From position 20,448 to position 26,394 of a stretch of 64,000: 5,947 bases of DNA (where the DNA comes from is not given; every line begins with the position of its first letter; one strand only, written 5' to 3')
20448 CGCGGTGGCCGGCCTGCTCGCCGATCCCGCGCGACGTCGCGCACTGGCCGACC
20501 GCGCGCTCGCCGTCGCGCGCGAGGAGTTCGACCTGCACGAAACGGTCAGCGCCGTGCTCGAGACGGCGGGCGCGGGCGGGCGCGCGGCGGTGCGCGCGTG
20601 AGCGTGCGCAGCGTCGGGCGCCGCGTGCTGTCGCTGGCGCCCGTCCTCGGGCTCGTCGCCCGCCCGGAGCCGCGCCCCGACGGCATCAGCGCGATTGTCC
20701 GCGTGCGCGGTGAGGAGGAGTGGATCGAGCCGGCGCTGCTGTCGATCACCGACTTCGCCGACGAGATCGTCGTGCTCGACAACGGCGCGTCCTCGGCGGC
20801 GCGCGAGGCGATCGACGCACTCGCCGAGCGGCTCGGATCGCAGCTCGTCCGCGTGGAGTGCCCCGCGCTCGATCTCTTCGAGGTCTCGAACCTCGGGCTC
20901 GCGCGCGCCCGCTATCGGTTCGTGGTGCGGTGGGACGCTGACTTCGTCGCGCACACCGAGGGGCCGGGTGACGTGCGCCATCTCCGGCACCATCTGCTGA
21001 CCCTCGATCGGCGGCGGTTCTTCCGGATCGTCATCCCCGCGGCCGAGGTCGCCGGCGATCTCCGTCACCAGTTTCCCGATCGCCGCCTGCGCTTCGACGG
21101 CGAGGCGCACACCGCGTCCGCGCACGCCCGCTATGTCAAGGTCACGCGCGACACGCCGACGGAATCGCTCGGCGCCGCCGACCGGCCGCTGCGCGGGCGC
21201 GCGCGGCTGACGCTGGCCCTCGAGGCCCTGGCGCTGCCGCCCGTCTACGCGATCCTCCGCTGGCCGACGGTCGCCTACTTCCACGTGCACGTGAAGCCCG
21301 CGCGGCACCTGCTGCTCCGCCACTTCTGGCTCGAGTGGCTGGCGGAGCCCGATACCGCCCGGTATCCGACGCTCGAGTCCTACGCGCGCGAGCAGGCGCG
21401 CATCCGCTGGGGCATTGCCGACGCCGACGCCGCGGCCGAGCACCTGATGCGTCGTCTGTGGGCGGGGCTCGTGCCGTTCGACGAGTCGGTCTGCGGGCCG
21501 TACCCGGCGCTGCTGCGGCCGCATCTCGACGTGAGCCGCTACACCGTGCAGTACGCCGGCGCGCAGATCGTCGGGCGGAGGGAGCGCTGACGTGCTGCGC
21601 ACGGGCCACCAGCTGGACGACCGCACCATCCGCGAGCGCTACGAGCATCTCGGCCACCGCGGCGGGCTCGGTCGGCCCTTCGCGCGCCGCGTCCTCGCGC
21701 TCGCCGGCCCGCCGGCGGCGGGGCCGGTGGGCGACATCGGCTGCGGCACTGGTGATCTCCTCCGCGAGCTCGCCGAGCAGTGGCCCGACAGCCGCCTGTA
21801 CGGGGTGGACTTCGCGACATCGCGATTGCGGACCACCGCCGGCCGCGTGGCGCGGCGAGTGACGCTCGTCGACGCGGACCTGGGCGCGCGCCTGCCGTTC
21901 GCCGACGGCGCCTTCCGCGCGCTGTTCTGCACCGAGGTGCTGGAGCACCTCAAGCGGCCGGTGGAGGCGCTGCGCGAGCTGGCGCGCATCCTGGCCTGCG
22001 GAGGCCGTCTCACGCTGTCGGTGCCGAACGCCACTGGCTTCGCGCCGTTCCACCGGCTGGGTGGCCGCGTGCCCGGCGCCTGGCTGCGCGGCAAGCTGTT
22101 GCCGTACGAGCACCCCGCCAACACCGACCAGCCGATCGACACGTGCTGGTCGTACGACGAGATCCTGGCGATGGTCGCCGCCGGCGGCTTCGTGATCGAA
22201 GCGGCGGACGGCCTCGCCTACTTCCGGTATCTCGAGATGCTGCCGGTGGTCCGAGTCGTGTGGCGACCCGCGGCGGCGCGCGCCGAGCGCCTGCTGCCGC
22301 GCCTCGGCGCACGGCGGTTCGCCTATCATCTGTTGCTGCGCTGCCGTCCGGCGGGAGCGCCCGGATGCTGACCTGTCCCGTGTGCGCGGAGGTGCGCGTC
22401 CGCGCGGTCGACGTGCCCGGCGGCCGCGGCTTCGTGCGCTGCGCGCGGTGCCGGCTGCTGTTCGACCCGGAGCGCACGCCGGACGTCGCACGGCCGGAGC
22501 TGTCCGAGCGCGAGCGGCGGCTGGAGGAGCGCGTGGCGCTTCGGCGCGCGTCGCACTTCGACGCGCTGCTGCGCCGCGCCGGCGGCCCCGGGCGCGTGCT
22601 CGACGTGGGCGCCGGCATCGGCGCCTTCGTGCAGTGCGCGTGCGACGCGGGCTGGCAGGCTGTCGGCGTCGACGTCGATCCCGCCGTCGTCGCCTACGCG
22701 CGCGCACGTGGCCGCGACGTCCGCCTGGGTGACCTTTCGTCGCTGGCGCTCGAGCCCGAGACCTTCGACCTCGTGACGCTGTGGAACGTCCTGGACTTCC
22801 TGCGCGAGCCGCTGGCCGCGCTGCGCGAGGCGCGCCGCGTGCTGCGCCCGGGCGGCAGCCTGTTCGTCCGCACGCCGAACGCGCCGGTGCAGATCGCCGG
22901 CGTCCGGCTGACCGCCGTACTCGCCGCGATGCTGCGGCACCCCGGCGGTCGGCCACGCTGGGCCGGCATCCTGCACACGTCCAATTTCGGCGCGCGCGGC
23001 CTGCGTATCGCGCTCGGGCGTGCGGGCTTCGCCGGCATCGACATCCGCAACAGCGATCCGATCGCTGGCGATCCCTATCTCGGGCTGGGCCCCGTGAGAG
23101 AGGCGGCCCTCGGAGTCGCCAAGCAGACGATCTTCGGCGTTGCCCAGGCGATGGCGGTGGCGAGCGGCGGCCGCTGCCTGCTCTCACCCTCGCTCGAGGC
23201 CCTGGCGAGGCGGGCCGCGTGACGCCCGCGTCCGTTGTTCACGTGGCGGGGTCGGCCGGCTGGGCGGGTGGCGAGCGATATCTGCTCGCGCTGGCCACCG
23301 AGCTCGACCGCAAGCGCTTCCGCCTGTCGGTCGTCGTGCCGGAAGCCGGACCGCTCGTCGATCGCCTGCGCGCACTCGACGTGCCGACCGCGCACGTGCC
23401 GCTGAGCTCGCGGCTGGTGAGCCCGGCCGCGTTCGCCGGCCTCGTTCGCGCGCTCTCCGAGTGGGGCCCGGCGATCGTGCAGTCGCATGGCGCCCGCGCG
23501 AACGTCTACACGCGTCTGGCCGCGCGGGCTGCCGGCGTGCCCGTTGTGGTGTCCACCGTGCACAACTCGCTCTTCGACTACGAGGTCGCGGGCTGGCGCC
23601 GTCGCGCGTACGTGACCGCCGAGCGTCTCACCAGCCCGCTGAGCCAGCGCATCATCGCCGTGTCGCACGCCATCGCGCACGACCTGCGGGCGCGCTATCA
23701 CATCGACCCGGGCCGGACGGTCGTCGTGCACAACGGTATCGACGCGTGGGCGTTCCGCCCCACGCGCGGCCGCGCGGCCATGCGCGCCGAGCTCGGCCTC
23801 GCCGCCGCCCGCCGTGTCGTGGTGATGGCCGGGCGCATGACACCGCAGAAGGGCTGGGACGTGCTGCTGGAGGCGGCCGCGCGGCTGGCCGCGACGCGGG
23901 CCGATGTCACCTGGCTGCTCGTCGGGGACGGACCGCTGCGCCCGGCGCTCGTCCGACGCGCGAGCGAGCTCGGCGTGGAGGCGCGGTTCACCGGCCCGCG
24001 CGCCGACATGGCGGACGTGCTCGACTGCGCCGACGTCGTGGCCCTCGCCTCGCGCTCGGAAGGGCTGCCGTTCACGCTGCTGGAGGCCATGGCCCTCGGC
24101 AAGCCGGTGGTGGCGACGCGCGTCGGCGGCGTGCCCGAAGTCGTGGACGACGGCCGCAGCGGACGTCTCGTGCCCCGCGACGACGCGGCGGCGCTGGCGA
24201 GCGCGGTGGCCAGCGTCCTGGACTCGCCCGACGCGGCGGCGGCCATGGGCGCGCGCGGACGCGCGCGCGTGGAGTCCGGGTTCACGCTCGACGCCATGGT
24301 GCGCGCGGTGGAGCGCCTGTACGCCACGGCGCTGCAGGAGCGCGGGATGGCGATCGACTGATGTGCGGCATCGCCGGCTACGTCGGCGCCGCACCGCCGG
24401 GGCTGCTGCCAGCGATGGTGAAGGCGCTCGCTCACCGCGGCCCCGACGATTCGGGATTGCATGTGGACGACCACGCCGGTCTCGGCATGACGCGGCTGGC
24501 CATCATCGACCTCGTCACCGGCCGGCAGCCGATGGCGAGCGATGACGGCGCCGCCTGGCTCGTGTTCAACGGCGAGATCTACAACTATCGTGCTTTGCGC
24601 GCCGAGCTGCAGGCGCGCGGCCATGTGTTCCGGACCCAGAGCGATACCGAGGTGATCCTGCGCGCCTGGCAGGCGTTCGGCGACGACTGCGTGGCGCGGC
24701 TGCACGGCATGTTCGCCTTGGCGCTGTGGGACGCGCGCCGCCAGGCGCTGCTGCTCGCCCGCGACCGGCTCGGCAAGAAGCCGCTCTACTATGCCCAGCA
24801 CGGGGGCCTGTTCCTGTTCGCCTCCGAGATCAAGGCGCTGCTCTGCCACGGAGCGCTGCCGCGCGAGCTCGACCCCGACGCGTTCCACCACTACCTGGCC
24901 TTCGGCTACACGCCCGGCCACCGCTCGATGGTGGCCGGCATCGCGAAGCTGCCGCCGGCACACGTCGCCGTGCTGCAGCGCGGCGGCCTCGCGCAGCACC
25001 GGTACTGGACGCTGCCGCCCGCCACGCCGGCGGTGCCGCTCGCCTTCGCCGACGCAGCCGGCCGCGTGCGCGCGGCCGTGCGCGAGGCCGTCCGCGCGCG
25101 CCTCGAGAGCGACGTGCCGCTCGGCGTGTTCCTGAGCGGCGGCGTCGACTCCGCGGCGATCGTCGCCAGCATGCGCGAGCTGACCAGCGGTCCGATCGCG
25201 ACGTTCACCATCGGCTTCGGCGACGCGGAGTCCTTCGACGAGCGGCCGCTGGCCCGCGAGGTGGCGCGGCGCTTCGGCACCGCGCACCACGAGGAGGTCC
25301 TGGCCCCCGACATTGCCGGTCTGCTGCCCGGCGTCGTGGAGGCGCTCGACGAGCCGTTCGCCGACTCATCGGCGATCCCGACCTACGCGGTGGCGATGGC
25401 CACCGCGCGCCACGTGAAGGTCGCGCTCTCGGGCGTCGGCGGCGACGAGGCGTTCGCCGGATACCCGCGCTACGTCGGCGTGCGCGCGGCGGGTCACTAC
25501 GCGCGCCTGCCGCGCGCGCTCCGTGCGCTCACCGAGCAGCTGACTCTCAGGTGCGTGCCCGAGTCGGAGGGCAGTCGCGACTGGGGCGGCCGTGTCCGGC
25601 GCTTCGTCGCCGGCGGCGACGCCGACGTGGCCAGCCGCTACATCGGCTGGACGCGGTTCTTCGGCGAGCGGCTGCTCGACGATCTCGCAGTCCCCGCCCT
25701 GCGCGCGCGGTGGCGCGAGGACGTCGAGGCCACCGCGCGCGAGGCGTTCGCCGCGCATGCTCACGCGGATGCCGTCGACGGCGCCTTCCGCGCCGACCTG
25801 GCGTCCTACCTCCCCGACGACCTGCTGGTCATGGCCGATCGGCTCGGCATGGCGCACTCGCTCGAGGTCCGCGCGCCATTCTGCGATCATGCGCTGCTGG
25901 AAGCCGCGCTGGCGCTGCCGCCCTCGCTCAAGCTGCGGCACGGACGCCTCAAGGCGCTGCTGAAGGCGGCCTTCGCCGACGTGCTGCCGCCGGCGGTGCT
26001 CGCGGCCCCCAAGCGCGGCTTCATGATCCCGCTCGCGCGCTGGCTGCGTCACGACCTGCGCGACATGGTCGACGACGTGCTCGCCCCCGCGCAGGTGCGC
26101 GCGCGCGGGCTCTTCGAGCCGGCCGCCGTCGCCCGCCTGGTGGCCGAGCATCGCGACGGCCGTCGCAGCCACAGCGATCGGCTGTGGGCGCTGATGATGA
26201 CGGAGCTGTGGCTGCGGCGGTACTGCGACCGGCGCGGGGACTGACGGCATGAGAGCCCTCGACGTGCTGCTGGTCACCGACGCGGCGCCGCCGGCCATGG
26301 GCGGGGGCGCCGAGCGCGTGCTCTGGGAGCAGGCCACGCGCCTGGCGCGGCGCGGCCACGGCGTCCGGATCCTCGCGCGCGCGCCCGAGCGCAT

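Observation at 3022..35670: A ~32.6 kb single-strand glycan-assembly super-operon with PEP-CTERM-locus hallmarks but no exosortase in the window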

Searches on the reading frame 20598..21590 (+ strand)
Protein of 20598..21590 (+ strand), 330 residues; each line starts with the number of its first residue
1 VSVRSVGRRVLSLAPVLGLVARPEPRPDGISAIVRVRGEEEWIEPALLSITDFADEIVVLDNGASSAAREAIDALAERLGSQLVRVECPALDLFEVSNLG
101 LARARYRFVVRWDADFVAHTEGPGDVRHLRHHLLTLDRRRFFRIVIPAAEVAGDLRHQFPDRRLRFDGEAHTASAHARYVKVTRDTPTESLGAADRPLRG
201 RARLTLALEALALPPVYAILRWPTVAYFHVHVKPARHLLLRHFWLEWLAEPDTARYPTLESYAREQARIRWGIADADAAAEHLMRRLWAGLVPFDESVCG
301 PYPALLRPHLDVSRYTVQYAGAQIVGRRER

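Call 7: search_protein_families(library=ncbifam, proteins=[window:20598-21590:+], max_evalue=0.00001)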
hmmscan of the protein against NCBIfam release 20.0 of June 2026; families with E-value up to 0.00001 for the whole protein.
window:20598-21590:+ (330 aa): 0 families

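Call 10: search_protein_families(library=pfam, proteins=[window:20598-21590:+], max_evalue=0.00001)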
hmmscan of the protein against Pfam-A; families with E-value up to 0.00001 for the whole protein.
window:20598-21590:+ (330 aa): 1 family
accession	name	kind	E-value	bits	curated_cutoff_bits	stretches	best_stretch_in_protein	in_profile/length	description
PF00535.33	Glycos_transf_2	-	7.2e-06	26.5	23.3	0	31-119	1-92/168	Glycosyl transferase family 2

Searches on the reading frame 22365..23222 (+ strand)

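Call 7: search_protein_families(library=ncbifam, proteins=[window:22365-23222:+], max_evalue=0.00001)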
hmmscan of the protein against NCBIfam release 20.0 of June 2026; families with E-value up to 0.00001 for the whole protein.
window:22365-23222:+ (285 aa): 12 families
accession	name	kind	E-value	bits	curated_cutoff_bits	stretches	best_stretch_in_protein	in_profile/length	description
NF045667.1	MTase_DVU1556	equivalog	1.3e-16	60.7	155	1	76-168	24-119/213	DVU_1556 family methyltransferase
NF043040.1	corrin_prot_MT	hypoth_equivalog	1.5e-10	40.8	180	1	76-192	43-167/216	corrinoid protein-associated methyltransferase CpaM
NF001241.0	PRK00216.1-2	equivalog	6.5e-09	35.8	327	1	76-170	53-149/231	demethylmenaquinone methyltransferase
TIGR01983.1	UbiG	equivalog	1.3e-08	34.5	102.95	1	77-173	52-156/228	bifunctional 2-polyprenyl-6-hydroxyphenol methylase/3-demethylubiquinol 3-O-methyltransferase UbiG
NF047649.1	MTase_UXPK_star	exception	1.3e-07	30.9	460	1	78-168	81-181/283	methyltransferase/UXPK-star double selenoprotein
NF007610.0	PRK10258.1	equivalog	1.6e-07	31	342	1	76-166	44-136/251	malonyl-ACP O-methyltransferase BioC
TIGR01934.1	MenG_MenH_UbiE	subfamily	3.7e-07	29.7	158.35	1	76-169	41-142/223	ubiquinone/menaquinone biosynthesis methyltransferase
NF001790.0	PRK00517.3-3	equivalog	6.5e-07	29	269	1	67-166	115-221/262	50S ribosomal protein L11 methyltransferase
TIGR02072.1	BioC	equivalog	2.1e-06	27.7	184.95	1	75-170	35-134/244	malonyl-ACP O-methyltransferase BioC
TIGR02081.1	metW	equivalog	4e-06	26.5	189.5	1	76-161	15-103/194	methionine biosynthesis protein MetW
NF001244.0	PRK00216.1-5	equivalog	4.4e-06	26.2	216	1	77-168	51-153/236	bifunctional demethylmenaquinone methyltransferase/2-methoxy-6-polyprenyl-1,4-benzoquinol methylase UbiE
NF041537.1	ArsM_AhpD_UU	exception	5.3e-06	25.5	510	1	77-168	79-180/345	arsenite methyltransferase/AhpD domain selenoprotein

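Call 10: search_protein_families(library=pfam, proteins=[window:22365-23222:+], max_evalue=0.00001)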
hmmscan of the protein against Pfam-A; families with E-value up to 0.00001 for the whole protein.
window:22365-23222:+ (285 aa): 5 families
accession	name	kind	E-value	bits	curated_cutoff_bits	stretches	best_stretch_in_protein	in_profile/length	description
PF08241.18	Methyltransf_11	-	2.3e-20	73.5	21.2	1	79-168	1-95/95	Methyltransferase domain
PF13489.12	Methyltransf_23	-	2.3e-18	66.9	27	1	66-223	14-160/164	Methyltransferase domain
PF13649.12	Methyltransf_25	-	6.7e-16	59.2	27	1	78-164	1-97/97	Methyltransferase domain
PF08242.18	Methyltransf_12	-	3.5e-15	57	30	1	79-166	1-98/98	Methyltransferase domain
PF13847.12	Methyltransf_31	-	1.9e-11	44.3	27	1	77-172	6-113/145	Methyltransferase domain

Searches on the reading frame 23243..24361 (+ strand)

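Call 7: search_protein_families(library=ncbifam, proteins=[window:23243-24361:+], max_evalue=0.00001)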
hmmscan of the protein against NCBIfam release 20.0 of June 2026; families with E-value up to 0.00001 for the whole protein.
window:23243-24361:+ (372 aa): 34 families (the best 25 are shown)
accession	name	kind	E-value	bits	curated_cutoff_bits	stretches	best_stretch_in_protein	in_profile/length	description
TIGR03088.1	stp2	hypoth_equivalog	4.3e-60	203.7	409.05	1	9-364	15-374/374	TIGR03088 family PEP-CTERM/XrtA system glycosyltransferase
TIGR03449.1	mycothiol_MshA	equivalog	2.5e-35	122.1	462.5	1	134-365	165-405/406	D-inositol-3-phosphate glycosyltransferase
TIGR02149.1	glgA_Coryne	subfamily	3.2e-34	118.7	302.4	1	77-361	85-388/391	glycogen synthase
NF053787.1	GlcN_PG_synth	equivalog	6.2e-34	117.4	480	1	9-362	16-358/361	N-acetylglucosaminyl phosphatidylglycerol synthase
NF041876.1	EPS_EpsE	equivalog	1.5e-33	116.7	400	1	139-351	167-384/389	exopolysaccharide biosynthesis GT4 family glycosyltransferase EpsE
TIGR03999.1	thiol_BshA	equivalog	1.5e-32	113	273.7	1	100-364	114-374/375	N-acetyl-alpha-D-glucosaminyl L-malate synthase BshA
TIGR04063.1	stp3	hypoth_equivalog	2.3e-30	105.8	442.05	1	66-364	83-396/397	TIGR04063 family PEP-CTERM/XrtA system glycosyltransferase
NF047684.1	TeichurnBiosyTuaC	equivalog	4.5e-24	85.1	550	1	133-362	164-388/391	teichuronic acid biosynthesis protein TuaC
NF011726.0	PRK15179.1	equivalog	4.8e-24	84.6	733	1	89-360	414-691/694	Vi polysaccharide biosynthesis protein TviE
TIGR04047.1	MSMEG_0565_glyc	hypoth_equivalog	4.7e-22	78.6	259.85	1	86-356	98-367/373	MSMEG_0565 family glycosyltransferase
TIGR04157.1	glyco_rSAM_CFB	subfamily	6.1e-22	78.2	400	1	127-360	163-406/406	TIGR04157 family glycosyltransferase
NF038229.1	Glyco4_Geo_Pelo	equivalog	4e-21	75.4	400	1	64-364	44-337/338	GPMC system family 4 glycosyltransferase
TIGR04005.1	wcaL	equivalog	2.5e-20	72.7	537.6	1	193-359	225-402/406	colanic acid biosynthesis glycosyltransferase WcaL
NF007640.0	PRK10307.1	subfamily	1.4e-19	70.3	276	1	120-358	158-402/411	WcaI family glycosyltransferase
NF038298.1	EPS_HpsO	equivalog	6.6e-18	64.7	575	1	68-360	82-384/388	hormogonium polysaccharide biosynthesis glycosyltransferase HpsO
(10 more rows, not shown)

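Call 10: search_protein_families(library=pfam, proteins=[window:23243-24361:+], max_evalue=0.00001)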
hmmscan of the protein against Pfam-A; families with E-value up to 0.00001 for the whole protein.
window:23243-24361:+ (372 aa): 6 families
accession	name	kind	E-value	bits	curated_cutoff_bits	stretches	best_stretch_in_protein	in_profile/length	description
PF13692.12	Glyco_trans_1_4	-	8e-41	140.1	27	1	191-327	2-141/142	Glycosyl transferases group 1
PF00534.26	Glycos_transf_1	-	1.4e-35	122.8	26.4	1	179-341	4-171/172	Glycosyl transferases group 1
PF13439.12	Glyco_transf_4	-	6e-26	91.9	28.5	1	9-167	3-167/170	Glycosyltransferase Family 4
PF13579.12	Glyco_trans_4_4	-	4.2e-24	86.1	29.7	1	9-165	2-158/158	Glycosyl transferase 4-like domain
PF13524.12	Glyco_trans_1_2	-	2e-10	41.2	25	1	242-355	11-141/144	Glycosyl transferase-like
PF20706.3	GT4-conflict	-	3.6e-07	30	26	1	118-353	131-382/385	Family 4 Glycosyltransferase in conflict systems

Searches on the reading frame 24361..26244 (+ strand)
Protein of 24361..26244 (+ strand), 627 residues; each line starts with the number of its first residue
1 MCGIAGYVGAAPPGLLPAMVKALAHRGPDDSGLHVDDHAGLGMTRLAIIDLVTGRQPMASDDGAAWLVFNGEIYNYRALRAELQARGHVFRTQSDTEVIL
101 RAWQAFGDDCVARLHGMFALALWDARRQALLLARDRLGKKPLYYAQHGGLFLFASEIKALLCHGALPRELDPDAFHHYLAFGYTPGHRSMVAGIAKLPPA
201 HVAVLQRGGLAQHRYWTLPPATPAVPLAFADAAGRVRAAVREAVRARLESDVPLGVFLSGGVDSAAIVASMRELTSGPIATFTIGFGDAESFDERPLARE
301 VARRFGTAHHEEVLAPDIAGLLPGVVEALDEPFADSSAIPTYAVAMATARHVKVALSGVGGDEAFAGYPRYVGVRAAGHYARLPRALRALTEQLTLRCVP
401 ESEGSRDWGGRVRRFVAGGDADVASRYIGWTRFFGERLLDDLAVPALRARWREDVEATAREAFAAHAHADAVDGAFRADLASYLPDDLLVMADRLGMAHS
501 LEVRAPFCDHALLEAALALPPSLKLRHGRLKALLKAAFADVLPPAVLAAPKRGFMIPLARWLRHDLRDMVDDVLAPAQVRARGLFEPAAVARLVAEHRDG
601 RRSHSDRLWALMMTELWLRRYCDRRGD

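Call 7: search_protein_families(library=ncbifam, proteins=[window:24361-26244:+], max_evalue=0.00001)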
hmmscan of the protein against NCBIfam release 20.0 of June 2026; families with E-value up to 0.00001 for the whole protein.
window:24361-26244:+ (627 aa): 9 families
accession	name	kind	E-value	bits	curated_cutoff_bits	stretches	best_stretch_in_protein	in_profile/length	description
TIGR03108.1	eps_aminotran_1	hypoth_equivalog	6.2e-170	566.9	816.9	1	1-620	1-627/628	XrtA/PEP-CTERM system amidotransferase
TIGR01536.1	asn_synth_AEB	equivalog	2.1e-143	479.1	267.1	1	2-554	1-517/517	asparagine synthase (glutamine-hydrolyzing)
TIGR03104.1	trio_amidotrans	equivalog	2.7e-128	428.8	570.1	2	1-375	1-387/589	N-acetylglutaminylglutamine amidotransferase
NF006949.0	PRK09431.1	equivalog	2.5e-83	280.5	499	3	1-162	1-167/554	asparagine synthase B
NF033535.1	lass_lactam_cya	exception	7.7e-75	252.7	525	2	16-393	20-405/668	lasso peptide isopeptide bond-forming cyclase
NF033561.1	macrolact_Ik_Al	subfamily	3.4e-23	82.1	300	1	101-619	66-556/561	albusnodin/ikarugamycin family macrolactam cyclase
NF001484.0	PRK00331.1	subfamily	7e-14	51.1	381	1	57-163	87-201/601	isomerizing glutamine--fructose-6-phosphate transaminase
TIGR01135.1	glmS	equivalog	6.3e-12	44.8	418.05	1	57-163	86-200/607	glutamine--fructose-6-phosphate transaminase (isomerizing)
TIGR01134.1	purF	equivalog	1.1e-11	44.7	350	1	55-175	84-214/432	amidophosphoribosyltransferase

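Call 10: search_protein_families(library=pfam, proteins=[window:24361-26244:+], max_evalue=0.00001)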
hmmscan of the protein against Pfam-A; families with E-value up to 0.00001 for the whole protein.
window:24361-26244:+ (627 aa): 3 families
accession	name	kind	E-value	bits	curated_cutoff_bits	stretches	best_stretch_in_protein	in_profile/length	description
PF00733.27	Asn_synthase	-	8.9e-101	338.5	21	1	236-619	2-354/354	Asparagine synthase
PF13537.11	GATase_7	-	3e-48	163.3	25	1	44-161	2-122/123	Glutamine amidotransferase domain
PF13522.11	GATase_6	-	1.3e-45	155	27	1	28-156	1-130/130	Glutamine amidotransferase domain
